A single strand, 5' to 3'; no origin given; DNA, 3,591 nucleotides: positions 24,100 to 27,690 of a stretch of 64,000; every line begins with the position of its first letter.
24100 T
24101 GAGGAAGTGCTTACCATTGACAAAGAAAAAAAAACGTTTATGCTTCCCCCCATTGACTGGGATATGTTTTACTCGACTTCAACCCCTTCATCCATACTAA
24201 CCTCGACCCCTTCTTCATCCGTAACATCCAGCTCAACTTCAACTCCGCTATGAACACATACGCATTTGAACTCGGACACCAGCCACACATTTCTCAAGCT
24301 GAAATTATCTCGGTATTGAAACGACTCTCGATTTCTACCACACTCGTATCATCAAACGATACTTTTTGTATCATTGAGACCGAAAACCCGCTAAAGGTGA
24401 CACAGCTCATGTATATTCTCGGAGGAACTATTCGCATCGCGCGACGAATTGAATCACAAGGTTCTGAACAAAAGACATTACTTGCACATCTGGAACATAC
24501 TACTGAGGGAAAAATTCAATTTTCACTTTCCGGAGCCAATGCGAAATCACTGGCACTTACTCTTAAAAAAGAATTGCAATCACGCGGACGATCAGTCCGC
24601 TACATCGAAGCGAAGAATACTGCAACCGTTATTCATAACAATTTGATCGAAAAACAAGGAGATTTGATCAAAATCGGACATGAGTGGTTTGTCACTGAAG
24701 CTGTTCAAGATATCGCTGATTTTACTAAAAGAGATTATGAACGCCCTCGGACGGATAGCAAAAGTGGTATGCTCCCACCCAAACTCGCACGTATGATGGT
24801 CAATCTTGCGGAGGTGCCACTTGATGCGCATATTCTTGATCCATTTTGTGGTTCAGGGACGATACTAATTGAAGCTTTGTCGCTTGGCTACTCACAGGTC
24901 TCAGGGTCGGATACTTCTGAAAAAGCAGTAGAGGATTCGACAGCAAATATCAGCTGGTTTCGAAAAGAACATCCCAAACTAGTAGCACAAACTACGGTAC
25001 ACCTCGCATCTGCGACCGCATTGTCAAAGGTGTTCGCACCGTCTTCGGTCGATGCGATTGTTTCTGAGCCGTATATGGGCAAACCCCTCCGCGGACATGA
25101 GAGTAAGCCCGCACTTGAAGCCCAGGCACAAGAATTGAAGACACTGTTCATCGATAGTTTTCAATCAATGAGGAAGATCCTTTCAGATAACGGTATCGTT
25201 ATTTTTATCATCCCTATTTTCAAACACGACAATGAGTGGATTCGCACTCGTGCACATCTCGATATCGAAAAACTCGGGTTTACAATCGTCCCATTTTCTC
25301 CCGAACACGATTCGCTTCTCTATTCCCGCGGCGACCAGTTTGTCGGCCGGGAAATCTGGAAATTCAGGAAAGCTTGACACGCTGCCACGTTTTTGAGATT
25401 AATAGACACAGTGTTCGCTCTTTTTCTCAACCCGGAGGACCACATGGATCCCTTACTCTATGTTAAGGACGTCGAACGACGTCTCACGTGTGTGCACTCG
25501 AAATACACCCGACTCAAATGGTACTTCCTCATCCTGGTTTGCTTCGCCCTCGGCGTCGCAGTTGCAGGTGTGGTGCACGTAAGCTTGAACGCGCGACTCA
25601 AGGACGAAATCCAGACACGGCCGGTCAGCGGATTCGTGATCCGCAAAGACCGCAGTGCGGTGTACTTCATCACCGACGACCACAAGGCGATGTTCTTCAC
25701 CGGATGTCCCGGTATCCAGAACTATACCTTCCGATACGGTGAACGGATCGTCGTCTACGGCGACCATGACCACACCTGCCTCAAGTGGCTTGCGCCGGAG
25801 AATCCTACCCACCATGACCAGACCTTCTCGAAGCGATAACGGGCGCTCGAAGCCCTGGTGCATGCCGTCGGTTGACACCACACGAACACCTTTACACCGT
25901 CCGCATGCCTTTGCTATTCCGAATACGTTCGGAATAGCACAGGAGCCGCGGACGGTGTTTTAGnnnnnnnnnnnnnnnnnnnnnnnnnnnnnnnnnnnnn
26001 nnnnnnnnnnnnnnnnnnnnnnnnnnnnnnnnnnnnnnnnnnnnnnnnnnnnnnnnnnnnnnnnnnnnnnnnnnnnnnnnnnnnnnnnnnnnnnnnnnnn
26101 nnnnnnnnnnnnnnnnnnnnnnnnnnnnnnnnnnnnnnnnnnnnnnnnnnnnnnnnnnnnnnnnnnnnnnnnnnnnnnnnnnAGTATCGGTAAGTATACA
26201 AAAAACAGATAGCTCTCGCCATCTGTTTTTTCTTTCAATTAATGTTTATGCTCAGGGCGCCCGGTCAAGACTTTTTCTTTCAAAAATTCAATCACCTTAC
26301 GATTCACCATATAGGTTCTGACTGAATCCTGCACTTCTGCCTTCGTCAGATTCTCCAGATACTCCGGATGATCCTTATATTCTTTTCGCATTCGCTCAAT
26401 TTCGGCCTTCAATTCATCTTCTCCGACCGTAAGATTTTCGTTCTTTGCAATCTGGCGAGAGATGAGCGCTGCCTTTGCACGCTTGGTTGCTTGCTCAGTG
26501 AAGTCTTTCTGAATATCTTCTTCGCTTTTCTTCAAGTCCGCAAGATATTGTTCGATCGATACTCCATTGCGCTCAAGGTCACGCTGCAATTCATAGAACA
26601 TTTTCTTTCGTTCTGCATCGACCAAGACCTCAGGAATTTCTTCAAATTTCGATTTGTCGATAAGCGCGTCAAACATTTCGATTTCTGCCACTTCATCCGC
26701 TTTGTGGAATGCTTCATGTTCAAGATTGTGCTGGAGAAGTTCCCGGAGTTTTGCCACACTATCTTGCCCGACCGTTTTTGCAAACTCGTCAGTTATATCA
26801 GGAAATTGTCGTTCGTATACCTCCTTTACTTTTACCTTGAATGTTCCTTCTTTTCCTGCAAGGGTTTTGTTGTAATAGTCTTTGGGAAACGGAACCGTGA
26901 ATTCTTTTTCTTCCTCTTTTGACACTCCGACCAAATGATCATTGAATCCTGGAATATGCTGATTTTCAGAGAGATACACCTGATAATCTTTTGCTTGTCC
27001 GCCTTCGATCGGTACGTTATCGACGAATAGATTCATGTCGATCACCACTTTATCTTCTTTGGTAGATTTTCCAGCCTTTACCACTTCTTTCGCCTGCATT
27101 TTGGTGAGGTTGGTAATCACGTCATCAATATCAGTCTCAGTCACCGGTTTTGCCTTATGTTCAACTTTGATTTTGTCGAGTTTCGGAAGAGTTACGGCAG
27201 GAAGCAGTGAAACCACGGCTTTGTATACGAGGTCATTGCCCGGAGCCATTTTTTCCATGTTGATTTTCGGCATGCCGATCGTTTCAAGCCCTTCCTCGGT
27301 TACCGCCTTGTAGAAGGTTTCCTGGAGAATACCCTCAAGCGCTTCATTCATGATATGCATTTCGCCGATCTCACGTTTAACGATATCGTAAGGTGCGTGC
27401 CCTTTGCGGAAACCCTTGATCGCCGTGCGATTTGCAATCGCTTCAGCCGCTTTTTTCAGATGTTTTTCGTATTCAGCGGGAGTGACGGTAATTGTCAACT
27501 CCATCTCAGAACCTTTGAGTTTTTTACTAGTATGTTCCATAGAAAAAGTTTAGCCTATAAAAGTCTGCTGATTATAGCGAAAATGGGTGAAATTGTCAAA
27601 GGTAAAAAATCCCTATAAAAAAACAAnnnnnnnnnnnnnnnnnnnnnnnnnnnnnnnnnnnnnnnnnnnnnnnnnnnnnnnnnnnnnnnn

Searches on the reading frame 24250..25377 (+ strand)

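Call 7: search_protein_families(library=pfam, proteins=[window:24250-25377:+], max_evalue=0.001)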
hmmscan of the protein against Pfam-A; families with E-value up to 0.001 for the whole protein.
window:24250-25377:+ (375 aa): 7 families
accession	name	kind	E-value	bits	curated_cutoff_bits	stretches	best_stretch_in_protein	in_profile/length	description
PF01170.24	UPF0020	-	7.8e-15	55.5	22.3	1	167-288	4-143/197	RMKL-like, methyltransferase domain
PF03602.21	Cons_hypoth95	-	1.6e-07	31.6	24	1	192-273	42-120/182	Conserved hypothetical protein 95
PF01555.25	N6_N4_Mtase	-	4.1e-07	30.6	26.7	1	146-228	144-217/221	DNA methylase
PF13847.12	Methyltransf_31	-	2.1e-06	27.9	27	1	194-319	6-109/145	Methyltransferase domain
PF13649.12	Methyltransf_25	-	0.00027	22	27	1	195-272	1-70/97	Methyltransferase domain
PF06325.19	PrmA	-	0.00033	20.7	22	1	193-241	163-211/296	Ribosomal protein L11 methyltransferase (PrmA)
PF02384.22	N6_Mtase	-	0.00037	20.4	20.4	0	176-216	31-71/311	N-6 DNA Methylase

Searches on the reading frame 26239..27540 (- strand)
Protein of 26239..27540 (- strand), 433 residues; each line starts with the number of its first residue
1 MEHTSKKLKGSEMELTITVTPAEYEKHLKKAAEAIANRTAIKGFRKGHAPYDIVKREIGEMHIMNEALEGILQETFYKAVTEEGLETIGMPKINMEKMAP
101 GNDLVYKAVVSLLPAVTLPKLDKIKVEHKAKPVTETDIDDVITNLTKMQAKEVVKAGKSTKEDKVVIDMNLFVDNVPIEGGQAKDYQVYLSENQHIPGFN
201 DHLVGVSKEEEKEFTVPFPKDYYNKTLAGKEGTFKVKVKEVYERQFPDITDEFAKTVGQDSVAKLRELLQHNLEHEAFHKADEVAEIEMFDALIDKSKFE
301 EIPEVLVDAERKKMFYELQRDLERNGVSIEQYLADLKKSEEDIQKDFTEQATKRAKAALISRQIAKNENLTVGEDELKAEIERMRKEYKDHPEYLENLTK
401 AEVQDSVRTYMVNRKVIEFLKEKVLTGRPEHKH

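Call 7: search_protein_families(library=pfam, proteins=[window:26239-27540:-], max_evalue=0.001)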
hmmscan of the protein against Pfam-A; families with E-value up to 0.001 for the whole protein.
window:26239-27540:- (433 aa): 3 families
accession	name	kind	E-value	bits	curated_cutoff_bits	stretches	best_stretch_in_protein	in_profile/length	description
PF05697.18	Trigger_N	-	1.5e-36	126.3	22.2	1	1-145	1-144/144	Bacterial trigger factor protein (TF)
PF05698.19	Trigger_C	-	4.2e-29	102.1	22.7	1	261-422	1-162/162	Bacterial trigger factor protein (TF) C-terminus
PF00254.34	FKBP_C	-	2.1e-10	41.2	21.1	1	158-237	4-92/94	FKBP-type peptidyl-prolyl cis-trans isomerase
